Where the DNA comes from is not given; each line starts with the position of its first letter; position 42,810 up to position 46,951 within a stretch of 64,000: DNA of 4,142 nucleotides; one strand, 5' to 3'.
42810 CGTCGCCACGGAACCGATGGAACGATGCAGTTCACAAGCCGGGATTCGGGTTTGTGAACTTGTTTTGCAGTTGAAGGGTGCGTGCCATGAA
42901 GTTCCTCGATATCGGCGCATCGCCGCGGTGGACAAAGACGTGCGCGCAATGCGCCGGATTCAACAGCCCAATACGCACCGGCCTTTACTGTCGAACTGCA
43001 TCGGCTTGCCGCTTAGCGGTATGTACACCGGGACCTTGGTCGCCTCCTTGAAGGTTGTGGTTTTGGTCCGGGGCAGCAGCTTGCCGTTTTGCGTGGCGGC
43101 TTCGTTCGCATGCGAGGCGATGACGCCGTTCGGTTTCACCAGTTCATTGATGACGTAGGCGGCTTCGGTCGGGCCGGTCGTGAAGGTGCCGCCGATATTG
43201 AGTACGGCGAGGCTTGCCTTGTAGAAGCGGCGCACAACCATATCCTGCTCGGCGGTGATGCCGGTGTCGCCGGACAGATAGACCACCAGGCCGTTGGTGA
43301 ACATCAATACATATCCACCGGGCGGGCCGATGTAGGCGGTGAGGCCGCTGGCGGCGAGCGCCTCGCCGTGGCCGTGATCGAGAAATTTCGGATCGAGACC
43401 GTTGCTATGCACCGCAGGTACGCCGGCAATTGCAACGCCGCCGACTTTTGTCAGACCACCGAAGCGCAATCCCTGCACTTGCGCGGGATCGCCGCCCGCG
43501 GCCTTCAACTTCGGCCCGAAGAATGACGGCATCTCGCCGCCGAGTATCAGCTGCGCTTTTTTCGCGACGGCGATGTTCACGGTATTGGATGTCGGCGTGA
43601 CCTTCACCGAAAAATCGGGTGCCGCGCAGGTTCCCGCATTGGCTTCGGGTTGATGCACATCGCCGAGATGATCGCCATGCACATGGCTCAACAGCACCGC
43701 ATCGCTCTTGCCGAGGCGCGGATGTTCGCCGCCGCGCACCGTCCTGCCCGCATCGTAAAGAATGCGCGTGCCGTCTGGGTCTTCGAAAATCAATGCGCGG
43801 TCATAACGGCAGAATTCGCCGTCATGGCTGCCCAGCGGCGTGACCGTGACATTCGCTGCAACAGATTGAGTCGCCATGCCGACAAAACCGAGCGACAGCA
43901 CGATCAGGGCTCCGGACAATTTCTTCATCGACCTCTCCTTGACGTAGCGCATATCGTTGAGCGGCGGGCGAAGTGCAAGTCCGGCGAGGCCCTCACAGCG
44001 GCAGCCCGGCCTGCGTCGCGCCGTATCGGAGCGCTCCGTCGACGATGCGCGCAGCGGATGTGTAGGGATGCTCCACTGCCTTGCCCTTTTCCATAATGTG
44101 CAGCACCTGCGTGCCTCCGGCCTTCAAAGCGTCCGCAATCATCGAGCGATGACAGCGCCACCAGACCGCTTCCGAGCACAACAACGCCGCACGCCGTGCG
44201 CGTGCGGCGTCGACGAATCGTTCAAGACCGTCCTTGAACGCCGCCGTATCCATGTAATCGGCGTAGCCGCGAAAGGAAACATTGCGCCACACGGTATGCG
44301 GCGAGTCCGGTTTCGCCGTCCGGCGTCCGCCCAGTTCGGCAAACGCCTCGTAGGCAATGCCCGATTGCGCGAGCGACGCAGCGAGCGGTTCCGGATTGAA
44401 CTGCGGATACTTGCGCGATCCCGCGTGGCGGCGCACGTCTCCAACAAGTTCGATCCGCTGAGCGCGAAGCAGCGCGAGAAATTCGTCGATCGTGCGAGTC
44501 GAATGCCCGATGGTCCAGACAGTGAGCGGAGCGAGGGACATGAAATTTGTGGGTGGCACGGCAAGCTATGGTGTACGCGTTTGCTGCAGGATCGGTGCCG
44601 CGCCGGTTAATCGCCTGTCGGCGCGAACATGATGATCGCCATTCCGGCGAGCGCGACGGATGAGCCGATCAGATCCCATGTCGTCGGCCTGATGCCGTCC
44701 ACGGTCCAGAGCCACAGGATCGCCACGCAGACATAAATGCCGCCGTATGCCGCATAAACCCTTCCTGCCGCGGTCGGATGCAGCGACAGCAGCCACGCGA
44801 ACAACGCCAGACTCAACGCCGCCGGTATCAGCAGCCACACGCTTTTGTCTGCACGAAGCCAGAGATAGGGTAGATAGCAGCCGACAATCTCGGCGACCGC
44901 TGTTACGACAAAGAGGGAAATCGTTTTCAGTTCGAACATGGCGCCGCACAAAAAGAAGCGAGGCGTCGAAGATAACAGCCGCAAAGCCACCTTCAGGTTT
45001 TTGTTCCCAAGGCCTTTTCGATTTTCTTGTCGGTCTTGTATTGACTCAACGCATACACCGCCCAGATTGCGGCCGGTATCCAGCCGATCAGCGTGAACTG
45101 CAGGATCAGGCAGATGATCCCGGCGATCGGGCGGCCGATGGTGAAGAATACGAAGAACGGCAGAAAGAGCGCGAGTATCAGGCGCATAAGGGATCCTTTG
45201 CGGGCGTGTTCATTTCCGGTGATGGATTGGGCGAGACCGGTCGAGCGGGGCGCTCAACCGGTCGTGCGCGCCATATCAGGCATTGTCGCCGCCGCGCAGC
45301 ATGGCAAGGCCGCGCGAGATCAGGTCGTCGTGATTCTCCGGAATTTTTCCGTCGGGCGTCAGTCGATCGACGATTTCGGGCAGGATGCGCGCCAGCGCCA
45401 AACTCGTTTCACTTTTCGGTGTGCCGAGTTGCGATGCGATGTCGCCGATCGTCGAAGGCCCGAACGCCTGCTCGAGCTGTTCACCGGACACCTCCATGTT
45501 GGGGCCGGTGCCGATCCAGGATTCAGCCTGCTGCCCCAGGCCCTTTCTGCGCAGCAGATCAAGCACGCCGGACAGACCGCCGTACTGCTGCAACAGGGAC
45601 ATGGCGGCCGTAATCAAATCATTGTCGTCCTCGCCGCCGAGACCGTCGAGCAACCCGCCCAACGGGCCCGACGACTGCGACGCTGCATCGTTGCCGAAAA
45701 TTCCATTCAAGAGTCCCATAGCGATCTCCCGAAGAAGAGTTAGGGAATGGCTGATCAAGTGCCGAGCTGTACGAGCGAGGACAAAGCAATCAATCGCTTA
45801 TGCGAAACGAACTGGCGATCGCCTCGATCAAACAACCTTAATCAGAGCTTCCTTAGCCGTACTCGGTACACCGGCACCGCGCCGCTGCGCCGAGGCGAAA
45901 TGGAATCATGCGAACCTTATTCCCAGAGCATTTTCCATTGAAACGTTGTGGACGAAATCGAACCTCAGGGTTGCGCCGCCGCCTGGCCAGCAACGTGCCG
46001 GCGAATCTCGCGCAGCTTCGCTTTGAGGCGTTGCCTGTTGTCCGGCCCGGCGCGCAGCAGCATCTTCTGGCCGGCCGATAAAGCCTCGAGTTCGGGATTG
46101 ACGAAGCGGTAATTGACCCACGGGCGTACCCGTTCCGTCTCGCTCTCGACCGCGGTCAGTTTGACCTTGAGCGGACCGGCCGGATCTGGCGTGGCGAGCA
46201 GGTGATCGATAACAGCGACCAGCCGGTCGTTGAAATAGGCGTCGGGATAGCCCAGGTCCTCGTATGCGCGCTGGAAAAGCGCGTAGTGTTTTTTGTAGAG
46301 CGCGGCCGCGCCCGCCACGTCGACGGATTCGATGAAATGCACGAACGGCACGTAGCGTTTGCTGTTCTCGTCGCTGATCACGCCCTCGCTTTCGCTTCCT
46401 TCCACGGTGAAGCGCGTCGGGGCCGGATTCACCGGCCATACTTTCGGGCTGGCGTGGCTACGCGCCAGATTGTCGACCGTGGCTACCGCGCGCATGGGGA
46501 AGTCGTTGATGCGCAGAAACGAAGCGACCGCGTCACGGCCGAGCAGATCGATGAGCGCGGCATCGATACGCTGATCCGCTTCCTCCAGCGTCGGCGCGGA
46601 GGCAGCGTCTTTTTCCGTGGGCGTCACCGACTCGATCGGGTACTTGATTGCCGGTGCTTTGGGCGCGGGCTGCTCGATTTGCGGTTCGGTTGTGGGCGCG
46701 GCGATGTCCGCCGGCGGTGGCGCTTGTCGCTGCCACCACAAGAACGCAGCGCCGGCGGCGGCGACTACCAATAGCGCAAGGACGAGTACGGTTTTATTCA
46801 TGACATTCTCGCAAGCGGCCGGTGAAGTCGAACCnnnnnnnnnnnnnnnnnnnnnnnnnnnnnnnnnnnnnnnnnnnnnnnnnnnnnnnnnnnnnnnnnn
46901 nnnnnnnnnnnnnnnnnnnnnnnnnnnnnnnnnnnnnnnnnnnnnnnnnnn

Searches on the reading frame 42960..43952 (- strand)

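Call 53: search_protein_families(library=pfam, proteins=[window:42960-43952:-], max_evalue=0.0001)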
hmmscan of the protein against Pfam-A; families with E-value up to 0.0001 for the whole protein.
window:42960-43952:- (330 aa): 2 families
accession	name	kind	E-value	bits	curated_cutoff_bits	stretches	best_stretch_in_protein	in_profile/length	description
PF12706.13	Lactamase_B_2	-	1.2e-11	45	27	1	62-265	1-184/200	Beta-lactamase superfamily domain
PF13483.12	Lactamase_B_3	-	7.4e-07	29.7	24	1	54-279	10-158/160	Beta-lactamase superfamily domain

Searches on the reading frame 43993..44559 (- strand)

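Call 53: search_protein_families(library=pfam, proteins=[window:43993-44559:-], max_evalue=0.0001)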
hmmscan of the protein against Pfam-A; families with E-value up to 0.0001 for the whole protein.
window:43993-44559:- (188 aa): 1 family
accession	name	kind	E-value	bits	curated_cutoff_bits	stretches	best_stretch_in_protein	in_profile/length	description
PF04343.18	DUF488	-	5.6e-29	101.7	22.2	1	23-145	1-121/121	Domain of unknown function DUF488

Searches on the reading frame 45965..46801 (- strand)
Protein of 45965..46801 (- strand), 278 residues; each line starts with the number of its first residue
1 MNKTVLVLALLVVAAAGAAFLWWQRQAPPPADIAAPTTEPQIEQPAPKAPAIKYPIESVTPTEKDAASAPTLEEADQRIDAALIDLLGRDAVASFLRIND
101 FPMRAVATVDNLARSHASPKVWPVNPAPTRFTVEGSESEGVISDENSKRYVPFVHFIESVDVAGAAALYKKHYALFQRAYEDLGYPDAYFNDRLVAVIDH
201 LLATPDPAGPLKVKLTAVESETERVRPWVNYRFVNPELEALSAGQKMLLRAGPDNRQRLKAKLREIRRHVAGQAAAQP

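Call 7: search_protein_families(library=pfam, proteins=[window:45965-46801:-], max_evalue=0.1)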
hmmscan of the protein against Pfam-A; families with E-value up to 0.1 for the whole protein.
window:45965-46801:- (278 aa): 1 family
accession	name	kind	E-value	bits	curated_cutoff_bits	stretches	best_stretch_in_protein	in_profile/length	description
PF11219.13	DUF3014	-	8.2e-56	189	25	1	104-267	4-156/156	Protein of unknown function (DUF3014)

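Call 8: search_protein_families(library=ncbifam, proteins=[window:45965-46801:-], max_evalue=0.1)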
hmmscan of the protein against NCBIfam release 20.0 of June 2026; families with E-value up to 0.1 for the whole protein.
window:45965-46801:- (278 aa): 2 families
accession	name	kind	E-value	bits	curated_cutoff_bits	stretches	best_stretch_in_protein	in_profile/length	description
NF052435.1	BamI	equivalog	0.016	15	180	1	1-70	1-72/226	biofilm-associated metzincin protease inhibitor BamI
TIGR04361.1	TrbK_Ti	equivalog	0.036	14.4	50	0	4-30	3-30/64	entry exclusion protein TrbK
